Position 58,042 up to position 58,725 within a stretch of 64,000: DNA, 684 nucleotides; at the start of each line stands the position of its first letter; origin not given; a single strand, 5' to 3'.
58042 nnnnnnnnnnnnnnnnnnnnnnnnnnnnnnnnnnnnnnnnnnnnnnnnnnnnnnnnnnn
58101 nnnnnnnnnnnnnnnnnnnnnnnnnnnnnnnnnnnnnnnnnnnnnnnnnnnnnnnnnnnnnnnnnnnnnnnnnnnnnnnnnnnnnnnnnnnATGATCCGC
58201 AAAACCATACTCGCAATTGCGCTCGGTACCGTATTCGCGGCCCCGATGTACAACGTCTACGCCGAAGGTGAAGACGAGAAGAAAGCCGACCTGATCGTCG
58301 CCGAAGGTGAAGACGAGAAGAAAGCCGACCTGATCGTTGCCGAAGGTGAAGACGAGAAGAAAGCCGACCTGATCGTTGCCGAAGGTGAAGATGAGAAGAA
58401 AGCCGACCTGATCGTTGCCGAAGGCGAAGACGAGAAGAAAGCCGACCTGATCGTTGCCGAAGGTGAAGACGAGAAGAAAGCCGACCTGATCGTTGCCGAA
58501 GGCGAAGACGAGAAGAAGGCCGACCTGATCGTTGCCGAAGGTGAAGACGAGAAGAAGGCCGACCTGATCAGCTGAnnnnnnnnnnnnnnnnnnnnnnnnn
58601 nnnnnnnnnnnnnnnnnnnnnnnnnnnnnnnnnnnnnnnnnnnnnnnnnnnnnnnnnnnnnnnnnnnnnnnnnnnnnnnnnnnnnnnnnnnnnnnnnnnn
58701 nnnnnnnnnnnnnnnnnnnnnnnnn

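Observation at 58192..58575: Small secreted protein made of eight perfect 13-aa repeats (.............) with only synonymous variation between units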

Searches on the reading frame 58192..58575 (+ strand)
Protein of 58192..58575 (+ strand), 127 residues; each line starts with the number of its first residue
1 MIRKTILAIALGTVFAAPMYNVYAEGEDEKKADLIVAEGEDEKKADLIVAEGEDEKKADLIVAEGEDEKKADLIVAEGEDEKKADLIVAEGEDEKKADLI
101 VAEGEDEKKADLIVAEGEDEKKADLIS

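Call 8: find_homologous_proteins(query=window:58192-58572:+, max_evalue=0.001)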
Query window:58192-58572:+ (127 aa): 12 proteins with E <= 0.001 among 8000 candidates.
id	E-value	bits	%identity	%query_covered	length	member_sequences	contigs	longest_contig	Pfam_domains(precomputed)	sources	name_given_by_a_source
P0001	4.9e-28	115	100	48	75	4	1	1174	-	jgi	-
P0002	2.6e-13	68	63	46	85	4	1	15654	-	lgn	-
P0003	1.7e-12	65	48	67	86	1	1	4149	-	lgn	-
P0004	1.8e-10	58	43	86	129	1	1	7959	-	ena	-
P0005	6.5e-10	57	67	38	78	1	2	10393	-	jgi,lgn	jgi:hypothetical protein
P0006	8.7e-10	56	49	61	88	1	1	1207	-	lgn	-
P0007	1.9e-9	55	58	49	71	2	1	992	-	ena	-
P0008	3.8e-8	51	38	98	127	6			-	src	-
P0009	8.7e-7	47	36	91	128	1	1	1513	-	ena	-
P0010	3.5e-6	45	41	76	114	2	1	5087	-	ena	-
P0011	3.5e-6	45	57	41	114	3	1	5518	-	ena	-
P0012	5.4e-4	38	45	45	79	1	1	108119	-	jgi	-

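Call 10: search_protein_families(library=pfam, proteins=[window:58192-58572:+], max_evalue=0.01)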
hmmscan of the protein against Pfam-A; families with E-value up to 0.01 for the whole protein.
window:58192-58572:+ (127 aa): 0 families

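Call 12: find_encoding_contigs(protein=P0002, flank=6000, max_places=3)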
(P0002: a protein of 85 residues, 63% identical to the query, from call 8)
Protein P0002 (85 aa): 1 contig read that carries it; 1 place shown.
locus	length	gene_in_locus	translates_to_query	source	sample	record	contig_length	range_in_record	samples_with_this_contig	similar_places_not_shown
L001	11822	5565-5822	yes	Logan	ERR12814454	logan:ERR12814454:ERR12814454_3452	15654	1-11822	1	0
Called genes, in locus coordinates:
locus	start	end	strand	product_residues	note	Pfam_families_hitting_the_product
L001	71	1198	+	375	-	PF07690:MFS_1, PF12832:MFS_1_like (weak), PF07690:MFS_1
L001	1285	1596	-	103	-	PF02201:SWIB, PF26291:SWIB_eIF2D (weak)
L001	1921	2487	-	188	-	PF01625:PMSR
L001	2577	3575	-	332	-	PF00316:FBPase, PF18913:FBPase_C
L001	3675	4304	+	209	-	PF01625:PMSR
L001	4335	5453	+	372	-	PF01266:DAO (faint), PF07992:Pyr_redox_2, PF00070:Pyr_redox (weak)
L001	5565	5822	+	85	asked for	-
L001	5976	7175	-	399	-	PF00579:tRNA-synt_1b, PF01479:S4 (weak)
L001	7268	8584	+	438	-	PF22310:NMB0315_dom_I (weak), PF19425:Csd3_N2, PF01551:Peptidase_M23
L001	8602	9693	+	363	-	PF03702:AnmK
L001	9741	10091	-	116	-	PF01521:Fe-S_biosyn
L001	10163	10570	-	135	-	PF04519:Bactofilin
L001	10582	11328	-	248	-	PF20567:DUF6776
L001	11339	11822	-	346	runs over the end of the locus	PF01118:Semialdhyde_dh, PF02774:Semialdhyde_dhC, PF22698:Semialdhyde_dhC_1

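Call 13: find_encoding_contigs(protein=P0012, flank=6000, max_places=3)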
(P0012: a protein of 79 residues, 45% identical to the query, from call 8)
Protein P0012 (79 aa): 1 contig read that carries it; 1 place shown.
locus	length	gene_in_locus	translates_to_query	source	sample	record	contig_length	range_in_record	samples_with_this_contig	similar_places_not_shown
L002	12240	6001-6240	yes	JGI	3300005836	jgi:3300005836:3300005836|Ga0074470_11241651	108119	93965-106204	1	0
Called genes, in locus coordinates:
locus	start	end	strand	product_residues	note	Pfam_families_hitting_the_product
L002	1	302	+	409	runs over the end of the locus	PF00990:GGDEF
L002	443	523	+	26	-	-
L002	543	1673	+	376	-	PF07690:MFS_1, PF12832:MFS_1_like (faint), PF07690:MFS_1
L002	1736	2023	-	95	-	PF02201:SWIB, PF26291:SWIB_eIF2D (weak)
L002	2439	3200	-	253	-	PF01625:PMSR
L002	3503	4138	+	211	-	PF01625:PMSR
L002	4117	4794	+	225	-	PF04536:TPM_phosphatase (weak)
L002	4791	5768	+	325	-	PF04536:TPM_phosphatase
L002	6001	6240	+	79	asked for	-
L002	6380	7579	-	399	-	PF00579:tRNA-synt_1b, PF01479:S4 (weak)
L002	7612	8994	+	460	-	PF22310:NMB0315_dom_I, PF19425:Csd3_N2, PF01551:Peptidase_M23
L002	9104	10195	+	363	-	PF03702:AnmK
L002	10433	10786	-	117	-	PF01521:Fe-S_biosyn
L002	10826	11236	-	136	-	PF04519:Bactofilin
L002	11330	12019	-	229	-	PF20567:DUF6776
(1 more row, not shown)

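Call 14: find_encoding_contigs(protein=P0004, flank=6000, max_places=3)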
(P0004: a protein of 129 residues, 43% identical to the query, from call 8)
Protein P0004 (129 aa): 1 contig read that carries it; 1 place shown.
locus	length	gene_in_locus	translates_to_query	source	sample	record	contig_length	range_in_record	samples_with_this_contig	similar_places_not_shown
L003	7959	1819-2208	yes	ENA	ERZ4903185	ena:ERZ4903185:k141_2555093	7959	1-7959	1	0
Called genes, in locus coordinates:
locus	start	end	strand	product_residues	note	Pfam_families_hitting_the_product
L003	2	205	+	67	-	?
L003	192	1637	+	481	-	PF00672:HAMP, PF00512:HisKA (weak), PF02518:HATPase_c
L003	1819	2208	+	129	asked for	-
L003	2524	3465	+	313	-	PF00701:DHDPS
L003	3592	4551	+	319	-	PF03401:TctC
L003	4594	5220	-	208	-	PF14114:DUF4286 (weak)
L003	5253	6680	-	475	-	PF08521:2CSK_N, PF26769:HAMP_PhoQ (weak), PF00512:HisKA, PF13581:HATPase_c_2 (weak), PF02518:HATPase_c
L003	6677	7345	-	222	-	PF00072:Response_reg, PF00486:Trans_reg_C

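Call 15: find_encoding_contigs(protein=P0011, flank=6000, max_places=3)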
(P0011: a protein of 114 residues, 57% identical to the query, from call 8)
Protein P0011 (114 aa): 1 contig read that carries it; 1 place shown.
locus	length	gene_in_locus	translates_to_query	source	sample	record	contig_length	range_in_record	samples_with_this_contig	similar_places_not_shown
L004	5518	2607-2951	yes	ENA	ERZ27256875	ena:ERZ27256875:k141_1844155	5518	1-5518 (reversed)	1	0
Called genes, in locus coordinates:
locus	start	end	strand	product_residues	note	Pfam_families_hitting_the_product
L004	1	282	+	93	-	?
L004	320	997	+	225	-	PF00072:Response_reg, PF00486:Trans_reg_C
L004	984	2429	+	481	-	PF00672:HAMP, PF00512:HisKA (weak), PF02518:HATPase_c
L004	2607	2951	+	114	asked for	-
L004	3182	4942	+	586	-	PF00732:GMC_oxred_N, PF05199:GMC_oxred_C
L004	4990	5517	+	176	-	?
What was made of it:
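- Tried and rejected: That synteny persists in loci regardless of the module, and the module also occurs away from it (calls 14, 15).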

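Call 16: find_encoding_contigs(protein=P0005, flank=6000, max_places=3)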
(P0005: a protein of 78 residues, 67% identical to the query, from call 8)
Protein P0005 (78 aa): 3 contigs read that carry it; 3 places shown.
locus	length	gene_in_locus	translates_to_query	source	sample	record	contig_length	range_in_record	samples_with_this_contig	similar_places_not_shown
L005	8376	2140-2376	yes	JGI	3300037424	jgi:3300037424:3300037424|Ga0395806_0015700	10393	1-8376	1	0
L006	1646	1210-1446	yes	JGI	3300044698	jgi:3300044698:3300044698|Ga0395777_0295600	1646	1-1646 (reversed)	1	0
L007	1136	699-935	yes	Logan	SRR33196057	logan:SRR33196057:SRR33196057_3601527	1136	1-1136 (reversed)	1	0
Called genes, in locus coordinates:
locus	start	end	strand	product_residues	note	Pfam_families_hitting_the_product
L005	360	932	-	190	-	PF01625:PMSR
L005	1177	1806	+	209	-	PF01625:PMSR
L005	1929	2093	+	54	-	-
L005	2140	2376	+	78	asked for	-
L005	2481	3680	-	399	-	PF00579:tRNA-synt_1b, PF22421:SYY_C-terminal (weak), PF01479:S4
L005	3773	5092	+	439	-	PF22310:NMB0315_dom_I (faint), PF19425:Csd3_N2, PF01551:Peptidase_M23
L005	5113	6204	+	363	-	PF03702:AnmK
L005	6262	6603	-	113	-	PF01521:Fe-S_biosyn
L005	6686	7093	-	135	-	PF04519:Bactofilin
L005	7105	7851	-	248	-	PF20567:DUF6776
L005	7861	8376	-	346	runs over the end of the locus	PF01118:Semialdhyde_dh, PF02774:Semialdhyde_dhC, PF22698:Semialdhyde_dhC_1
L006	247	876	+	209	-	PF01625:PMSR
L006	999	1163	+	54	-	-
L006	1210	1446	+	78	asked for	-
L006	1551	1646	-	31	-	?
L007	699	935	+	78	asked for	-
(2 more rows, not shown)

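Call 17: find_encoding_contigs(protein=P0003, flank=6000, max_places=3)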
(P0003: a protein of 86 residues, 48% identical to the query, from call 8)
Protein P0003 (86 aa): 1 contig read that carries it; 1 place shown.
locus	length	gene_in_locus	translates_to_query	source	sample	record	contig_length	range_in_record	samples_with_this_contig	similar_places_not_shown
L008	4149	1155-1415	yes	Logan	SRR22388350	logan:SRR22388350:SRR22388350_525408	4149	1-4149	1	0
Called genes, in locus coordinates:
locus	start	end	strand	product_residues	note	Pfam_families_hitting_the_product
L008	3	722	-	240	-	?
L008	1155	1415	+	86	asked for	-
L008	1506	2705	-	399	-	PF00579:tRNA-synt_1b, PF22421:SYY_C-terminal (faint), PF01479:S4 (weak)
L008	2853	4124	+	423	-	PF22310:NMB0315_dom_I, PF19425:Csd3_N2, PF01551:Peptidase_M23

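Call 18: find_encoding_contigs(protein=P0001, flank=6000, max_places=3)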
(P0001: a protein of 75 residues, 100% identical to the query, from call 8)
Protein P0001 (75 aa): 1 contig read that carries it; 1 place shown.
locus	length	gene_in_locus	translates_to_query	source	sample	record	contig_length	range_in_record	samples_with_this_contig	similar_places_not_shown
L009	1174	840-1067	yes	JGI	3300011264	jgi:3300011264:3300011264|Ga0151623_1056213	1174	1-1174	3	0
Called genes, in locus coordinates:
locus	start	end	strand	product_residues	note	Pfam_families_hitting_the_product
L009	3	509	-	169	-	?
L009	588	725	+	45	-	-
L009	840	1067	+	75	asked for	-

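Call 20: find_related_loci(query=A1, collection=genome_contigs, flank=6000)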
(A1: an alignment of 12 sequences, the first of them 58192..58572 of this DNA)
Query A1 (127 aa) in genome_contigs; peptide patterns used: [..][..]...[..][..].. (x = any residue, [..] = any of these).
236 stretches matched a pattern; 2 encode a relative of the query (tblastn E <= 1e-3); 2 distinct loci.
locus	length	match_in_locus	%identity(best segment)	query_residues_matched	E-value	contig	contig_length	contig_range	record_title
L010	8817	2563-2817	57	1-74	4e-20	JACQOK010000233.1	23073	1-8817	MAG: Betaproteobacteria bacterium isolate NC_groundwater_1279_Ag_S-0.2um_63_76 S_p2_S4_coassembly_k141_1983093, whole ge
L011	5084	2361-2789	43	1-122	4e-18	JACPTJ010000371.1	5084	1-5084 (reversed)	MAG: Betaproteobacteria bacterium isolate NC_groundwater_729_Ag_S-0.65um_62_13 S37_SO-6_scaffold_489543, whole genome sh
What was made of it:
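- Tried and rejected: Its count of 2 genomes is therefore a lower bound that misses members with QSD-type heads (call 20).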

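Call 24: search_protein_families(library=pfam, proteins=[L010:916-2367:+, L010:3212-4408:+, L010:59-625:-, L010:739-1719:-], max_evalue=0.001)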
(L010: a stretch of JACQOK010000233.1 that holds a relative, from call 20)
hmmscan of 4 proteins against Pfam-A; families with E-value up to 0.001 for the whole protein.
L010:916-2367:+ (484 aa): 4 families
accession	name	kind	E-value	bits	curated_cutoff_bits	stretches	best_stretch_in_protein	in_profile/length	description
PF02518.31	HATPase_c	-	3e-22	79.6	26.4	1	356-462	1-108/111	Histidine kinase-, DNA gyrase B-, and HSP90-like ATPase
PF00672.30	HAMP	-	4.3e-12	46.6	25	1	196-242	7-52/53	HAMP domain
PF00512.31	HisKA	-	2.4e-06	27.9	26.9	1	249-311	3-66/66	His Kinase A (phospho-acceptor) domain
PF13581.12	HATPase_c_2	-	2.5e-05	24.7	27.4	1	364-442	39-112/127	Histidine kinase-like ATPase domain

L010:3212-4408:+ (399 aa): 0 families

L010:59-625:- (188 aa): 0 families

L010:739-1719:- (326 aa): 0 families

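Call 28: search_protein_families(library=ncbifam, proteins=[L004:320-994:+, L004:984-2426:+, window:58192-58572:+, L011:2361-2819:+], max_evalue=0.00001)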
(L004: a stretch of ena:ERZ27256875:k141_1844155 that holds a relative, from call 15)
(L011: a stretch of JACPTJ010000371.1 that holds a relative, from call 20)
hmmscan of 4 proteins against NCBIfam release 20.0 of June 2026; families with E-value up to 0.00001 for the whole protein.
L004:320-994:+ (225 aa): 79 families (the best 25 are shown)
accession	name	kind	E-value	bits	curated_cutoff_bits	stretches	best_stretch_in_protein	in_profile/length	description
TIGR01387.1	cztR_silR_copR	subfamily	4e-79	265.3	279.2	1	3-221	1-218/218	heavy metal response regulator transcription factor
NF007346.1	PRK09836.1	equivalog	1.1e-70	237.9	420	1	1-223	1-223/227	copper/silver response regulator transcription factor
NF008567.0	PRK11517.1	equivalog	2.6e-67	226.5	353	1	1-223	1-220/223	response regulator transcription factor HprR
NF041734.1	resp_reg_RppA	equivalog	4.6e-57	193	250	1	1-222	1-228/229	two-component system response regulator RppA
TIGR02154.1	PhoB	equivalog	4.7e-55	186.3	296.2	1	2-222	4-226/226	phosphate regulon transcriptional regulator PhoB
NF040689.1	MtrAB_MtrA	equivalog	1.8e-54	184.4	300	1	3-220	1-217/219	MtrAB system response regulator MtrA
NF045944.1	ResRegRpaBCyano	equivalog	1.3e-51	175.2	330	1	5-221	2-227/229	response regulator transcription factor RpaB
NF007928.2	PRK10643.1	equivalog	2.2e-50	171.3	330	1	1-221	1-216/216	two-component system response regulator PmrA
NF045914.1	RespRegNblR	equivalog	1.4e-49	168.8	300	1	2-221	8-225/228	response regulator transcription factor NblR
NF041733.1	resp_reg_CseB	equivalog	1.6e-49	168.3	350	1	2-221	2-226/228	two-component system response regulator CseB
NF045991.1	RespRegCtrARhodob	equivalog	6.4e-49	166.7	350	1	1-221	1-221/224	response regulator transcription factor CtrA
NF007663.1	PRK10336.1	equivalog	2.5e-45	154.9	345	1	1-221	1-216/219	quorum sensing response regulator transcription factor QseB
NF007005.1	PRK09468.1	equivalog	6.4e-42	143.6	331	1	2-220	5-230/237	osmolarity response regulator transcription factor OmpR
NF008296.0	PRK11083.1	equivalog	9.3e-42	143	273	1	2-223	5-227/228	two-component system response regulator CreB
NF008078.0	PRK10816.1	equivalog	9.6e-42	143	336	1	1-223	1-222/223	two-component system response regulator PhoP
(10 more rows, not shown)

L004:984-2426:+ (481 aa): 70 families (the best 25 are shown)
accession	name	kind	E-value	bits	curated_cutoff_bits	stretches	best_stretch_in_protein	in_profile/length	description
TIGR01386.1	cztS_silS_copS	subfamily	4e-58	197.5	292.55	1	158-455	157-456/457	heavy metal sensor histidine kinase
NF007898.0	PRK10604.1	equivalog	1.1e-41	143.4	478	1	191-455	162-421/433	two-component system sensor histidine kinase RstB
NF008312.0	PRK11100.1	equivalog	1.8e-41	142.5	356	1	159-456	180-473/477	two-component system sensor histidine kinase CreC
NF012163.2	BaeS_SmeS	equivalog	2.7e-40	138.7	500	1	171-454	170-455/457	sensor histidine kinase efflux regulator BaeS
TIGR02966.1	phoR_proteo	equivalog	5.2e-37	127.6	334.2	1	248-455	120-333/333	phosphate regulon sensor histidine kinase PhoR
NF041735.1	hist_kin_RppB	equivalog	1.6e-35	122.8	400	1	244-454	218-436/438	two-component system sensor histidine kinase RppB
NF007837.0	PRK10549.1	equivalog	1.6e-35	122.7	603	1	169-456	167-457/466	envelope stress sensor histidine kinase BaeS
NF008025.0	PRK10755.1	equivalog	5.5e-35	120.7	314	1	214-457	115-356/362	two-component system sensor histidine kinase PmrB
NF007345.0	PRK09835.1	subfamily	1.4e-34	119.5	423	1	192-454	212-477/482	Cu(+)/Ag(+) sensor histidine kinase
NF033092.0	HK_WalK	equivalog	7.1e-34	117.3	725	1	248-443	378-579/594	cell wall metabolism sensor histidine kinase WalK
NF046044.1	PnpS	equivalog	5.5e-33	114.5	400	1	249-455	177-389/390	two-component system histidine kinase PnpS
NF007007.0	PRK09470.1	equivalog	2.9e-32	112.2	486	1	194-453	197-455/463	envelope stress sensor histidine kinase CpxA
NF045900.1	HisKinCpxALeg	equivalog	3.4e-31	108.5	800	1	195-446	182-439/451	two-component system sensor histidine kinase CpxA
NF040691.1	MtrAB_MtrB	equivalog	4.7e-31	108.4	450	1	166-443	189-477/507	MtrAB system histidine kinase MtrB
NF007004.0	PRK09467.1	equivalog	5.2e-31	107.9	415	1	165-454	156-433/440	two-component system sensor histidine kinase EnvZ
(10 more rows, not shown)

window:58192-58572:+ (127 aa): 0 families

L011:2361-2819:+ (153 aa): 0 families
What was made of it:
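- On Heavy-metal two-component systems (TIGR01387 regulator, TIGR01386 kinase): These are nevertheless the top hits (call 28).
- Closest known: CzcRS / CopRS / CusRS / HprRS two-component systems. Same: These are the best-scoring families for the linked regulator and kinase (call 28).
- The regulator scores 265 bits on the heavy-metal regulator model TIGR01387 against a cut-off of 279 (call 28).
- Tried and rejected: Pfam and NCBIfam scans of the protein and a relative returned nothing (calls 10, 28).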

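Call 41: search_protein_families(library=ncbifam, proteins=[L003:6677-7345:-, L003:5253-6680:-, L003:4594-5220:-], max_evalue=1e-10)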
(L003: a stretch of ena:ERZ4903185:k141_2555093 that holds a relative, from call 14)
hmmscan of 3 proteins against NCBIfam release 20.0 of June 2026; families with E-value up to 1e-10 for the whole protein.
L003:6677-7345:- (222 aa): 63 families (the best 25 are shown)
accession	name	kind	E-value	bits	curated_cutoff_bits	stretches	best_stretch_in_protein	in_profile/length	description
NF007928.2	PRK10643.1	equivalog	1.4e-69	234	330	1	1-218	1-216/216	two-component system response regulator PmrA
NF012023.0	PRK15479.1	equivalog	2.4e-69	233.3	337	1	1-220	1-219/224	transcriptional regulator TctD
NF007663.1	PRK10336.1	equivalog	2.4e-64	217.1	345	1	1-219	1-217/219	quorum sensing response regulator transcription factor QseB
NF041734.1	resp_reg_RppA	equivalog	7.5e-55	185.8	250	1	1-219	1-228/229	two-component system response regulator RppA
TIGR01387.1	cztR_silR_copR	subfamily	1.8e-52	178.2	279.2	1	3-218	1-218/218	heavy metal response regulator transcription factor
NF008078.0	PRK10816.1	equivalog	6.1e-48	163.3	336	1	1-219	1-221/223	two-component system response regulator PhoP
TIGR02154.1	PhoB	equivalog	1.4e-46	158.6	296.2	1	2-218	4-225/226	phosphate regulon transcriptional regulator PhoB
NF045991.1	RespRegCtrARhodob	equivalog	9e-46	156.4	350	1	1-219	1-222/224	response regulator transcription factor CtrA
NF040689.1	MtrAB_MtrA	equivalog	6.8e-44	149.8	300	1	3-216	1-216/219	MtrAB system response regulator MtrA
NF008296.0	PRK11083.1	equivalog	4.8e-43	147.2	273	1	2-220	5-227/228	two-component system response regulator CreB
NF045944.1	ResRegRpaBCyano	equivalog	2.1e-42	145.1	330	1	4-219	1-228/229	response regulator transcription factor RpaB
NF007346.1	PRK09836.1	equivalog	3.6e-42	144.7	420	1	1-219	1-222/227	copper/silver response regulator transcription factor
NF008567.0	PRK11517.1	equivalog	4.9e-42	143.8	353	1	1-219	1-219/223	response regulator transcription factor HprR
NF053854.1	RespRegPhoBBctds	equivalog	5.4e-41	140.4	270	1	3-218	1-224/225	two-component system response regulator PhoB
NF041733.1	resp_reg_CseB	equivalog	5.6e-40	137.1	350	1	2-219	2-227/228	two-component system response regulator CseB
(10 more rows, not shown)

L003:5253-6680:- (475 aa): 58 families (the best 25 are shown)
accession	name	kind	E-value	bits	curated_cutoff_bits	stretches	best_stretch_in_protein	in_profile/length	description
NF008025.0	PRK10755.1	equivalog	1.4e-60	204.9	314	1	170-473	59-356/362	two-component system sensor histidine kinase PmrB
TIGR01386.1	cztS_silS_copS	subfamily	2.8e-59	201.3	292.55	1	23-453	10-440/457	heavy metal sensor histidine kinase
NF007664.1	PRK10337.1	equivalog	9.3e-59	199.2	475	1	159-462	135-434/442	quorum sensing histidine kinase QseC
NF008312.0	PRK11100.1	equivalog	2e-42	145.6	356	1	184-473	191-474/477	two-component system sensor histidine kinase CreC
TIGR02966.1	phoR_proteo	equivalog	2.7e-41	141.7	334.2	1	246-457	106-320/333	phosphate regulon sensor histidine kinase PhoR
NF007345.0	PRK09835.1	subfamily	8.8e-41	139.9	423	1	146-464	156-473/482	Cu(+)/Ag(+) sensor histidine kinase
NF046044.1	PnpS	equivalog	1.9e-40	139.1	400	1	253-472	169-390/390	two-component system histidine kinase PnpS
NF041735.1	hist_kin_RppB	equivalog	8e-39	133.6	400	1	253-470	215-436/438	two-component system sensor histidine kinase RppB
NF012163.2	BaeS_SmeS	equivalog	5.7e-35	121.1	500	1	231-458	217-444/457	sensor histidine kinase efflux regulator BaeS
NF040691.1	MtrAB_MtrB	equivalog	7.7e-34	117.6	450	1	243-475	260-494/507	MtrAB system histidine kinase MtrB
NF052314.1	T9SS_HK_PorY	subfamily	3.6e-33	115.2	350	1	134-453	94-402/418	PorY family sensor histidine kinase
NF033092.0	HK_WalK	equivalog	7.3e-32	110.7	725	1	253-472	371-593/594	cell wall metabolism sensor histidine kinase WalK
NF007837.0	PRK10549.1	equivalog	3e-30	105.3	603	1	193-472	178-457/466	envelope stress sensor histidine kinase BaeS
NF045903.1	CuHisKinLciSLeg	equivalog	6e-30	104.9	700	1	175-469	63-354/357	copper-responsive two-component system sensor histidine kinase LciS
NF007898.0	PRK10604.1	equivalog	5.1e-29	101.7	478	1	234-462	192-413/433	two-component system sensor histidine kinase RstB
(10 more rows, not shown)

L003:4594-5220:- (208 aa): 0 families

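Call 44: find_related_loci(query=A1, collection=metagenome_contigs, flank=3000)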
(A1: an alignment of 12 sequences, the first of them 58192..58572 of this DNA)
Query A1 (127 aa) in metagenome_contigs; peptide patterns used: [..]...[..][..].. (x = any residue, [..] = any of these).
600 stretches matched a pattern (row limit reached: there are more); 6 encode a relative of the query (tblastn E <= 1e-3); 6 distinct loci.
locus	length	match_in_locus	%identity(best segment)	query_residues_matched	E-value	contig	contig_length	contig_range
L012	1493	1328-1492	98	1-126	3e-31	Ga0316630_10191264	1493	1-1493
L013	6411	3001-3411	39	1-124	2e-17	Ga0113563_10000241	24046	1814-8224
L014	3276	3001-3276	47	3-91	7e-16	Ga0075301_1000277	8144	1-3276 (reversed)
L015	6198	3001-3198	53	15-126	4e-13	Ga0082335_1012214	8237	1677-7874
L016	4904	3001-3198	53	15-126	4e-13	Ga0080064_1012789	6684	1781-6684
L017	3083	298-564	47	15-124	2e-10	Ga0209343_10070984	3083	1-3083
